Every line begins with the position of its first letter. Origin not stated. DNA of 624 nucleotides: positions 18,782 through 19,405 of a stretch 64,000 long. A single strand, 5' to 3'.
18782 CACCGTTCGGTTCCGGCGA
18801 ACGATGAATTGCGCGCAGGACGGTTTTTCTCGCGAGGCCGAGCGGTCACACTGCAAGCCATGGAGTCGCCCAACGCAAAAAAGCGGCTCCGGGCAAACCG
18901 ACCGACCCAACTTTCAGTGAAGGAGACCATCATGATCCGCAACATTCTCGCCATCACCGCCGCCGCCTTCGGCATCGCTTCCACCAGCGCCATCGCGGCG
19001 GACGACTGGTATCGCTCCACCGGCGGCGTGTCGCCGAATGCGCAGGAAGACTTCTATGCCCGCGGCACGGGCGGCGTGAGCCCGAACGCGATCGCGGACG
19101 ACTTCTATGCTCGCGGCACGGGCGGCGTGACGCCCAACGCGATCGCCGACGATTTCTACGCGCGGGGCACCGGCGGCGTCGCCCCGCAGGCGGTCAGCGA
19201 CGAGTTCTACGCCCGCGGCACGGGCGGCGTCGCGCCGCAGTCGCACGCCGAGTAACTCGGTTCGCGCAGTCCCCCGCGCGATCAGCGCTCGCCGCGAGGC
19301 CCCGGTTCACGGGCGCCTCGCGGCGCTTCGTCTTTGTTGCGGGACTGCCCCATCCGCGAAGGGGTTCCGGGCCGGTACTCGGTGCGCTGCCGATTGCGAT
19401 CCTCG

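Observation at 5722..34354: Family of four secreted five-repeat TGGV proteins: candidate multi-core peptide system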

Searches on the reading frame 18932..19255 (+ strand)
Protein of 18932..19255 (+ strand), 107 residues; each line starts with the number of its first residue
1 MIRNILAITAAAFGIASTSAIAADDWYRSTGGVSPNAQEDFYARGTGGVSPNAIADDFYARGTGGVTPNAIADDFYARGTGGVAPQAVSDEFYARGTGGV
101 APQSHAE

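Call 4: search_protein_families(library=pfam, proteins=[window:18932-19255:+], max_evalue=10)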
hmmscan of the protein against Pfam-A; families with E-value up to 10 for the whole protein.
window:18932-19255:+ (107 aa): 1 family
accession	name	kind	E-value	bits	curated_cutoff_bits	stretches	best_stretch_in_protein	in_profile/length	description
PF12551.13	PHBC_N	-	4e-05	23.8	25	1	42-55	14-27/43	Poly-beta-hydroxybutyrate polymerase N terminal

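Call 5: search_protein_families(library=ncbifam, proteins=[window:18932-19255:+], max_evalue=10)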
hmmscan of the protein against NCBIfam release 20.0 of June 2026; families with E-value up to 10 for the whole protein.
window:18932-19255:+ (107 aa): 1 family
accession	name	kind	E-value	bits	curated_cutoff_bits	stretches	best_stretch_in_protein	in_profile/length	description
TIGR03093.1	SASP_sspL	equivalog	0.08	12.9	51.85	0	78-89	3-14/37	small, acid-soluble spore protein L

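Call 8: find_homologous_proteins(query=window:18932-19252:+, max_evalue=0.001)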
Query window:18932-19252:+ (107 aa): 16 proteins with E <= 0.001 among 5139 candidates.
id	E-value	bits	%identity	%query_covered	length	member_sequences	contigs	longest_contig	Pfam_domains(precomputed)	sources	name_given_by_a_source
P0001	4.1e-55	202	91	100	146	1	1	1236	-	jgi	jgi:hypothetical protein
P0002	1.6e-49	184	83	100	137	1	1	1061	-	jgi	jgi:hypothetical protein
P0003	5.3e-28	115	63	83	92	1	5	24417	-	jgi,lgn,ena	jgi:hypothetical protein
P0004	6.5e-28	115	51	99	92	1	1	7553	-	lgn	-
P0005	9.9e-25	105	71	63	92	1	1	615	-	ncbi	-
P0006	2.1e-24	104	55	81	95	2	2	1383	-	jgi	-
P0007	5.0e-23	99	68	68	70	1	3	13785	-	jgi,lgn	jgi:hypothetical protein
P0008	8.8e-20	89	51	83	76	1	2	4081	-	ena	-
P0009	1.9e-18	84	67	51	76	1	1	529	-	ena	-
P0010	9.2e-18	82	69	51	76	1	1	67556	-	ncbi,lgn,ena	-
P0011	9.3e-16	76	57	68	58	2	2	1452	-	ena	-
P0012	2.8e-15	74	48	82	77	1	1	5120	-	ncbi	-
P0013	7.1e-14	70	62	44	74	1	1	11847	-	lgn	-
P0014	2.2e-13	68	43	78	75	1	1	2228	-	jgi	jgi:ABC-type sugar transport system substrate-binding protein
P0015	9.2e-8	50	43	64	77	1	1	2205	-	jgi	jgi:hypothetical protein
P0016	4.8e-6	45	36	80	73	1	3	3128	-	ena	-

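Call 18: find_related_loci(query=A2, collection=genome_contigs, flank=6000)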
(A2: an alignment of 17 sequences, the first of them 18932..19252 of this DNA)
Query A2 (107 aa) in genome_contigs; peptide patterns used: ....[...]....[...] (x = any residue, [..] = any of these).
37 stretches matched a pattern, but none encodes a relative of the query by tblastn (E <= 1e-3).

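Call 21: find_encoding_contigs(protein=P0010, flank=10000, max_places=4)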
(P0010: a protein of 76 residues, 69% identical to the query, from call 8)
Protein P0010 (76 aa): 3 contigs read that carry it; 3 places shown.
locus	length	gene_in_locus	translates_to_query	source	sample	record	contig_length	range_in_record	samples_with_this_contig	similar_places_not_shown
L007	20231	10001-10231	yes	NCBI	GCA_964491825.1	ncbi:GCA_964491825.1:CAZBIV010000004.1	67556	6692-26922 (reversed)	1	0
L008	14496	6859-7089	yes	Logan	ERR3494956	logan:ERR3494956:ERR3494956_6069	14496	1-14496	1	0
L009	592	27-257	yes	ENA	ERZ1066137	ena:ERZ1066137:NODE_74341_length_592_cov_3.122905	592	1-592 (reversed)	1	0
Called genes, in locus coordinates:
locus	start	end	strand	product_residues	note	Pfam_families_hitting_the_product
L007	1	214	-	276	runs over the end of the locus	PF04784:DUF547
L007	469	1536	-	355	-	PF00610:DEP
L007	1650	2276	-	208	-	PF00072:Response_reg, PF08281:Sigma70_r4_2, PF00196:GerE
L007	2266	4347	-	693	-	PF05231:MASE1, PF00989:PAS, PF08448:PAS_4, PF13188:PAS_8 (weak), PF13426:PAS_9, PF08447:PAS_3, PF00512:HisKA (weak), PF02518:HATPase_c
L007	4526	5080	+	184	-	PF04542:Sigma70_r2, PF22029:PhyR_sigma2, PF08281:Sigma70_r4_2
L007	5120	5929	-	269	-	PF05708:Peptidase_C92 (weak)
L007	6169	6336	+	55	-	-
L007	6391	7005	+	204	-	PF22308:DUF6969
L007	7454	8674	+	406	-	PF13609:Porin_4, PF00267:Porin_1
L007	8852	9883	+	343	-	PF00126:HTH_1, PF03466:LysR_substrate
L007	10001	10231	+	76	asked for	-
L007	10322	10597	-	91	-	-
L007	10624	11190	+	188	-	PF07638:Sigma70_ECF (faint), PF04542:Sigma70_r2, PF08281:Sigma70_r4_2, PF04545:Sigma70_r4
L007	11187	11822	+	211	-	PF06532:NrsF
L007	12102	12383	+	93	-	-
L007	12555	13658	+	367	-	PF11376:DUF3179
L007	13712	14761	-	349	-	PF03401:TctC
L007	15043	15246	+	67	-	PF20587:DUF6789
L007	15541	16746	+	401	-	PF13609:Porin_4, PF00267:Porin_1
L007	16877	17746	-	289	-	PF00561:Abhydrolase_1, PF12146:Hydrolase_4, PF12697:Abhydrolase_6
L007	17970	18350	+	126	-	PF00085:Thioredoxin, PF13899:Thioredoxin_7 (faint), PF13098:Thioredoxin_2 (weak)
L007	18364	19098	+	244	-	PF02683:DsbD_TM, PF13386:DsbD_2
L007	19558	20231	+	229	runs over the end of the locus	-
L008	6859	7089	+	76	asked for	-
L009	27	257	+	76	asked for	-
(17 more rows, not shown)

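Call 22: find_encoding_contigs(protein=P0003, flank=10000, max_places=5)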
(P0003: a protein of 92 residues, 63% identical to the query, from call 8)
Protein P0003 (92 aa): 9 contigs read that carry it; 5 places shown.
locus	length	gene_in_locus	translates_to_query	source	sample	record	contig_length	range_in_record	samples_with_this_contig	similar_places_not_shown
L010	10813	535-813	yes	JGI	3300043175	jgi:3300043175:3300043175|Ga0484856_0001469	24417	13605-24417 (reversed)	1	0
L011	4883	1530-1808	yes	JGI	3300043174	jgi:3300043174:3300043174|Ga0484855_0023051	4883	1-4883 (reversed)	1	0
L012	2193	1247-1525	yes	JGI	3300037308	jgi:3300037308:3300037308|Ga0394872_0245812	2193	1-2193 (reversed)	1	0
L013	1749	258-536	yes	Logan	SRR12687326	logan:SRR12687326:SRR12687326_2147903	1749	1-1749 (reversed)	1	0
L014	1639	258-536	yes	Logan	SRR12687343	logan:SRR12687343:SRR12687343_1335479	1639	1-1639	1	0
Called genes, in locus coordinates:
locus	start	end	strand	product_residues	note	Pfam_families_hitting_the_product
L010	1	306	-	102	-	?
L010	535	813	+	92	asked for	-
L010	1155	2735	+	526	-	PF01590:GAF, PF13185:GAF_2, PF13492:GAF_3, PF00158:Sigma54_activat, PF14532:Sigma54_activ_2, PF07728:AAA_5, PF25601:AAA_lid_14, PF02954:HTH_8, +1 more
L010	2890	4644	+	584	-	PF01979:Amidohydro_1 (faint), PF07969:Amidohydro_3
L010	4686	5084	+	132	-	-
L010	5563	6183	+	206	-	PF10067:DUF2306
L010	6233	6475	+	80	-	-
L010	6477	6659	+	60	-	-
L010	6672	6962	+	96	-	-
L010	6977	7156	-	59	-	-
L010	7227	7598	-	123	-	-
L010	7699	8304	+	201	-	PF19648:DUF6151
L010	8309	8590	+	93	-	-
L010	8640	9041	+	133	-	PF03928:HbpS-like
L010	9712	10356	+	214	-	PF04299:FMN_bind_2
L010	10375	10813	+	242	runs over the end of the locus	PF00561:Abhydrolase_1, PF12697:Abhydrolase_6, PF12146:Hydrolase_4 (weak)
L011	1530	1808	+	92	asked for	-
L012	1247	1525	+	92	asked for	-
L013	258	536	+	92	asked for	-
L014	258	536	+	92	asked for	-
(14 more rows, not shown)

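Call 34: find_encoding_contigs(protein=P0007, flank=8000, max_places=3)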
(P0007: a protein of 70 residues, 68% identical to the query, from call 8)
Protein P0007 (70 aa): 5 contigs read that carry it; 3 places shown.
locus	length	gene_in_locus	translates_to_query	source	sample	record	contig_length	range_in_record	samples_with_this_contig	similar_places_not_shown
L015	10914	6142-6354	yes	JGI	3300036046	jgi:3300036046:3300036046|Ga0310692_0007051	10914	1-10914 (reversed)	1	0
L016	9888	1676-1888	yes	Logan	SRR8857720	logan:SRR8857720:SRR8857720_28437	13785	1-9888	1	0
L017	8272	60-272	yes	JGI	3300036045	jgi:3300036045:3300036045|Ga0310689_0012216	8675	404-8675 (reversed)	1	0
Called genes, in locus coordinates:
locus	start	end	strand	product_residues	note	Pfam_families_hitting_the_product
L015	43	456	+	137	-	-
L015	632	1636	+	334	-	PF00199:Catalase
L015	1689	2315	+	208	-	PF10067:DUF2306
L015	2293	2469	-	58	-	-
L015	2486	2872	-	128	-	-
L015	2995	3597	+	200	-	PF19648:DUF6151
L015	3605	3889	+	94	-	-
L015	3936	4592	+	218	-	PF04299:FMN_bind_2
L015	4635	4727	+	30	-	-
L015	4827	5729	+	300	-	PF13489:Methyltransf_23, PF08241:Methyltransf_11, PF08242:Methyltransf_12, PF13649:Methyltransf_25, PF13847:Methyltransf_31 (weak)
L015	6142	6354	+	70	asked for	-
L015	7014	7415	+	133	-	PF03928:HbpS-like, PF13185:GAF_2 (weak)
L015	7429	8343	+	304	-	-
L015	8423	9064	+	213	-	PF08768:THAP4_heme-bd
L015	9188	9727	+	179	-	PF01872:RibD_C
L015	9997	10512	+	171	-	PF08534:Redoxin, PF00578:AhpC-TSA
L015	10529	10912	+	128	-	?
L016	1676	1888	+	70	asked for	-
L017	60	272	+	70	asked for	-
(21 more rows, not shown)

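Call 35: find_encoding_contigs(protein=P0013, flank=8000, max_places=3)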
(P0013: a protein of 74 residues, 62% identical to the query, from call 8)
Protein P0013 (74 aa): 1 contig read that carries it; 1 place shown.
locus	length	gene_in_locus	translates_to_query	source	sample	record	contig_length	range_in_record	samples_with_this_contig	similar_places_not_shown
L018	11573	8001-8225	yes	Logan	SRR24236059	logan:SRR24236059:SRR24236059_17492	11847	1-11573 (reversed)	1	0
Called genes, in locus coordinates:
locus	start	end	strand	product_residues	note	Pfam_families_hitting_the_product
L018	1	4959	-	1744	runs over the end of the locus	?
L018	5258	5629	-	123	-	-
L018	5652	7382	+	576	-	PF00890:FAD_binding_2, PF01266:DAO (weak), PF03486:HI0933_like (faint), PF07992:Pyr_redox_2 (weak), PF12831:FAD_oxidored, PF02910:Succ_DH_flav_C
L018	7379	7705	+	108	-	PF13085:Fer2_3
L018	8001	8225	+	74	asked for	-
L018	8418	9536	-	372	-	PF02515:CoA_transf_3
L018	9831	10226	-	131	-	PF02627:CMD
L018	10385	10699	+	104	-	PF07978:NIPSNAP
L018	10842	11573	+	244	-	?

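Call 36: find_encoding_contigs(protein=P0004, flank=8000, max_places=3)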
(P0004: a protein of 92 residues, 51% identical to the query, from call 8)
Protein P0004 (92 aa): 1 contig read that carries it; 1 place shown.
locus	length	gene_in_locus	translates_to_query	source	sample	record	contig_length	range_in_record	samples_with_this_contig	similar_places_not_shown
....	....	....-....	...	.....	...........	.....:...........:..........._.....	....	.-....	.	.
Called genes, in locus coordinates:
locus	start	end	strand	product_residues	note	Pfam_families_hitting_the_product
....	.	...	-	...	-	?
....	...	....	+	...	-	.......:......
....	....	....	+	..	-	-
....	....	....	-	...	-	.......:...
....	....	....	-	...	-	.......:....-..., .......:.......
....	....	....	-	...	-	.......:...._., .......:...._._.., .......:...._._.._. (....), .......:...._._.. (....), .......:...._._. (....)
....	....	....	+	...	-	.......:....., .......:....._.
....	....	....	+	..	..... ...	-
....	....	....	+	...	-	-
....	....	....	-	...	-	-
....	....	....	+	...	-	?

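Call 38: predict_structure(alignment_id=A2)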
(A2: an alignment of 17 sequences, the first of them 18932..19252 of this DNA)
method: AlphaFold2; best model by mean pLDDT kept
length: 107 residues; sequences in the alignment: 17
mean_pLDDT: 49.2   pTM: 0.17
mean pLDDT of the five models: 49.2, 48.3, 47.9, 46.0, 45.1
residues with pLDDT >= 90: 0; 70-90: 0; 50-70: 44; < 50: 63
segments of 3 or more residues with pLDDT < 50: 38-44, 46-94, 103-107
pLDDT, mean of each block of 10 residues (from residue 1): 64 58 54 53 45 44 39 47 43 49 44
secondary structure, 60 per line:
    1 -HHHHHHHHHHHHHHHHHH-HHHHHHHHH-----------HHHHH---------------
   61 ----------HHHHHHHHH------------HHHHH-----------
elements in order: H2-19 H21-29 H41-45 H71-79 H92-96

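Call 41: search_protein_representatives(alignment_id=A2)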
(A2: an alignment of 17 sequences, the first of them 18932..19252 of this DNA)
Query: 17 sequences, 92 profile positions. Proteins with E-value up to 0.001 (for the whole library): 24; up to 1e-10: 8; up to 1e-30: 2. The best 24 are listed.
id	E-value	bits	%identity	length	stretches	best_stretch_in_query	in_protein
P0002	1.9e-66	236.3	-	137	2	3-89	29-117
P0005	6.2e-38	144.9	-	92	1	1-92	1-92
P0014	3.4e-25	104.1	-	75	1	1-74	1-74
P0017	2.4e-24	101.4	-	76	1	1-73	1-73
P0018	2.3e-22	95.0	-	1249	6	28-87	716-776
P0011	1.4e-19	86.1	-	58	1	3-59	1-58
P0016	1.4e-17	79.7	-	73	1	1-74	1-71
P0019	7.3e-13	64.6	-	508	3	21-88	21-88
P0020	4.9e-10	55.5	-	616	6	14-85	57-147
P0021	4.4e-09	52.5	-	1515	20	14-58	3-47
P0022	8.9e-08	48.3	-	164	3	23-86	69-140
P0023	5.0e-07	45.9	-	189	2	15-90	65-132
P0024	2.0e-06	43.9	-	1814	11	34-70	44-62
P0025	5.9e-06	42.4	-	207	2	28-87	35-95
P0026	6.1e-06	42.4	-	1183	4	26-90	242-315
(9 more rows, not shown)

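Call 57: search_solved_structures(query=A2, max_evalue=10, show_alignments=2)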
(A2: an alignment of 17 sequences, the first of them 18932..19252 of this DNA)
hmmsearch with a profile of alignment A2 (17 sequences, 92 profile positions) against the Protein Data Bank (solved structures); distinct sequences matched with E-value up to 10: 0.

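Call 58: search_dna_similar(query=window:18932-19252:+, collection=plasmids, mode=protein, max_evalue=10, max_rows=10)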
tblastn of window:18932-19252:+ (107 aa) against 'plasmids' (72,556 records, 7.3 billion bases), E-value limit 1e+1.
Records with a match: 8; places in all: 8; records where one place covers at least 80% of the query: 0.
Best place of each record, by identity: <60% 8.
By first word of the organism name: Rhodococcus 4; Caballeronia 3; Leisingera 1.
By predicted mobility (MOB-suite, as given by PLSDB): non-mobilizable 6; mobilizable 2.
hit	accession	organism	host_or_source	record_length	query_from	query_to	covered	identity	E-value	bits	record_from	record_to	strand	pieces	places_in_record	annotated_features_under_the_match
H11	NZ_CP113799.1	Rhodococcus pyridinivorans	sediment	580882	31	94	60%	39.1%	5e+0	33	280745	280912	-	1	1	sugar ABC transporter ATP-binding protein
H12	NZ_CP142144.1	Rhodococcus sp. PD04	mixed culture,Industrial wastewater ...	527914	31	94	60%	39.1%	5e+0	33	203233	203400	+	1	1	sugar ABC transporter ATP-binding protein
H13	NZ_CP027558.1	Rhodococcus rhodochrous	mixed culture,sewage tank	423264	31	94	60%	39.1%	6e+0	33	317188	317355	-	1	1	sugar ABC transporter ATP-binding protein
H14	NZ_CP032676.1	Rhodococcus rhodochrous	cell culture,soil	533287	31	94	60%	39.1%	6e+0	33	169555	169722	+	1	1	ATP-binding cassette domain-containing protein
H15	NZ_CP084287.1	Caballeronia zhejiangensis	Anasa tristis,Cell culture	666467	28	95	64%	36.2%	3e+0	34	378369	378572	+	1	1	IS66 family transposase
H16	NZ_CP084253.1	Caballeronia sp. Sq4a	Anasa tristis,Cell culture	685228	38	95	54%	37.9%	4e+0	34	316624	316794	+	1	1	IS66 family transposase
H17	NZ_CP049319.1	Caballeronia sp. SBC2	whole organism,soil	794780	56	107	49%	34.6%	2e+0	34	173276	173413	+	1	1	none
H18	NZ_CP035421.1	Leisingera sp. NJS204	cell culture,Marine Biofilm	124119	33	84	49%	34.6%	4e+0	34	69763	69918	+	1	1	NPCBM/NEW2 domain-containing protein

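Call 60: find_encoding_contigs(protein=P0016, flank=5000, max_places=3)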
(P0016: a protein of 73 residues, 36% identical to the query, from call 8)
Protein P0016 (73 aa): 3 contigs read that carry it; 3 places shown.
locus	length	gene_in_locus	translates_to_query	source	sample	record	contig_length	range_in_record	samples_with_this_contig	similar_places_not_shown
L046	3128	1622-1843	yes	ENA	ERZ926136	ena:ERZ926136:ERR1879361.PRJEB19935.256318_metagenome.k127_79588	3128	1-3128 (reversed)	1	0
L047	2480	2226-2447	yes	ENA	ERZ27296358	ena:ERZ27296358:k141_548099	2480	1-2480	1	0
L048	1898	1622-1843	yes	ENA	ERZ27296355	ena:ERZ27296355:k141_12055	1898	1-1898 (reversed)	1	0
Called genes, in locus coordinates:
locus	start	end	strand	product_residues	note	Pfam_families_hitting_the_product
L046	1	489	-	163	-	?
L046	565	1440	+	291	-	PF00126:HTH_1, PF03466:LysR_substrate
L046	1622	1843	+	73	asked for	-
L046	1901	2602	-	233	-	PF00005:ABC_tran, PF13304:AAA_21 (faint)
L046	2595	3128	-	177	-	?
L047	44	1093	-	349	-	PF03401:TctC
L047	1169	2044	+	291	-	PF00126:HTH_1, PF03466:LysR_substrate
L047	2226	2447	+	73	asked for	-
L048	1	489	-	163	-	?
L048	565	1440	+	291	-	PF00126:HTH_1, PF03466:LysR_substrate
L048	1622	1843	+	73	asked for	-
